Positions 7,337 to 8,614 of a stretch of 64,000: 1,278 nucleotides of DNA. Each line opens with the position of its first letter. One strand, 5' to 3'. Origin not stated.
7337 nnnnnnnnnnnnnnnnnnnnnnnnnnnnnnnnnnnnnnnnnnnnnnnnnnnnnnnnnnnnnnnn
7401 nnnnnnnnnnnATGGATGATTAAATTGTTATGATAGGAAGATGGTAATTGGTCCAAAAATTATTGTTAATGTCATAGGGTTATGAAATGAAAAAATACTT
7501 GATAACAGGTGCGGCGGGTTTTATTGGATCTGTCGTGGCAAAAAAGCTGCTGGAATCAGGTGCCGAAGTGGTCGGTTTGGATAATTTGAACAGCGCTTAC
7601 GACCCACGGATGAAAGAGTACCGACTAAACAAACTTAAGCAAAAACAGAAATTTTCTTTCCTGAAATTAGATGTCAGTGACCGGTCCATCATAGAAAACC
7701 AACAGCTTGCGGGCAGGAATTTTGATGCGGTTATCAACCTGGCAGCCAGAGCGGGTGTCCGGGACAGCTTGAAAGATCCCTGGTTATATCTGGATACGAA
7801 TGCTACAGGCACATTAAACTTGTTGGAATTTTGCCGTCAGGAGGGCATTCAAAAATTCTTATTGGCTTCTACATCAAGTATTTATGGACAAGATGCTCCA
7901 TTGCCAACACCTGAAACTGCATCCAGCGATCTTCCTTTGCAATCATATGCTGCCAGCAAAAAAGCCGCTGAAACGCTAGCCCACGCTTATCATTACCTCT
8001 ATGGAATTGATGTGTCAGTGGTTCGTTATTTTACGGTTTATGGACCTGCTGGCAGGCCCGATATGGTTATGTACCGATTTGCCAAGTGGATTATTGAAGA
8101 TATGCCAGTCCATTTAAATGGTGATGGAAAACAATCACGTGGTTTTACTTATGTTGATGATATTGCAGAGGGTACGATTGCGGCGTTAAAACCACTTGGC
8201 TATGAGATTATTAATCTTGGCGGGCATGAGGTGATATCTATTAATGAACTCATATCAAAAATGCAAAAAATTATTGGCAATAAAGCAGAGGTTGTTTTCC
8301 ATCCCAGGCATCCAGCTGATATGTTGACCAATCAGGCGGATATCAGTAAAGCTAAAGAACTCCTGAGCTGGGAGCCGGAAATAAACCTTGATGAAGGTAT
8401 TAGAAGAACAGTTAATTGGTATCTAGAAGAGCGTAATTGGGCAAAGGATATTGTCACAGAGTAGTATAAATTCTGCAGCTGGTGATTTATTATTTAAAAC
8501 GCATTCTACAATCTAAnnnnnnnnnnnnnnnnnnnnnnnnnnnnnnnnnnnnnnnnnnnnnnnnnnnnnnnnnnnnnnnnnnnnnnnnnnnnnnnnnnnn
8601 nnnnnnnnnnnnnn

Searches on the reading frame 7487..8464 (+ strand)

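Call 65: search_protein_families(library=ncbifam, max_evalue=0.00001, proteins=[window:7487-8464:+])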
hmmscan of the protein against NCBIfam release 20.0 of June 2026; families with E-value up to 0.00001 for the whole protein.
window:7487-8464:+ (325 aa): 29 families (the best 25 are shown)
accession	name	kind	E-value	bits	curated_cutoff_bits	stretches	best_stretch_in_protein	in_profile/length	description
TIGR01179.1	galE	equivalog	1.1e-53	182.3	262.3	2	4-187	2-179/332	UDP-glucose 4-epimerase GalE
TIGR01181.1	dTDP_gluc_dehyt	equivalog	3.3e-51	174.3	365.1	1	3-322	1-321/321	dTDP-glucose 4,6-dehydratase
NF011728.1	PRK15181.1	equivalog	1.1e-42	146.4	760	1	2-315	16-340/348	Vi polysaccharide biosynthesis UDP-N-acetylglucosaminuronic acid C-4 epimerase TviC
TIGR04180.1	EDH_00030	hypoth_equivalog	1.2e-42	146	475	1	5-299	2-296/297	NAD-dependent 4,6-dehydratase LegB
NF007956.0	PRK10675.1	subfamily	8.8e-33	113.8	394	2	4-188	3-184/338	UDP-glucose 4-epimerase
NF007582.0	PRK10217.1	equivalog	1.3e-31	110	698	1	1-322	1-341/355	dTDP-glucose 4,6-dehydratase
NF007490.0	PRK10084.1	subfamily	1.8e-30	106.1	649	1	3-322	2-344/361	dTDP-glucose 4,6-dehydratase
TIGR02197.1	heptose_epim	equivalog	2e-30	106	274.6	1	5-314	2-315/316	ADP-glyceromanno-heptose 6-epimerase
NF047922.1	GDPFucSynFcl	equivalog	1.1e-24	87.4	500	1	60-316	36-305/308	GDP-L-fucose synthase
TIGR02622.1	CDP_4_6_dhtase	equivalog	4e-23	82.1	278.45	2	2-172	5-172/352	CDP-glucose 4,6-dehydratase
TIGR01472.1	gmd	equivalog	1.4e-19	70.5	415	1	3-175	2-176/342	GDP-mannose 4,6-dehydratase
NF008872.0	PRK11908.1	equivalog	3.5e-19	69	294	1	1-323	1-346/349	bifunctional UDP-4-keto-pentose/UDP-xylose synthase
NF043036.1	ErythonDh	equivalog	7e-19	68.2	325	1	3-228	2-231/321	D-erythronate dehydrogenase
TIGR03466.1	HpnA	hypoth_equivalog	4.4e-17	62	367.65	1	3-303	2-284/327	hopanoid-associated sugar epimerase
NF042422.1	oxyalk_red_OleD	equivalog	4e-16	59.3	580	1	3-263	2-243/329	2-alkyl-3-oxoalkanoate reductase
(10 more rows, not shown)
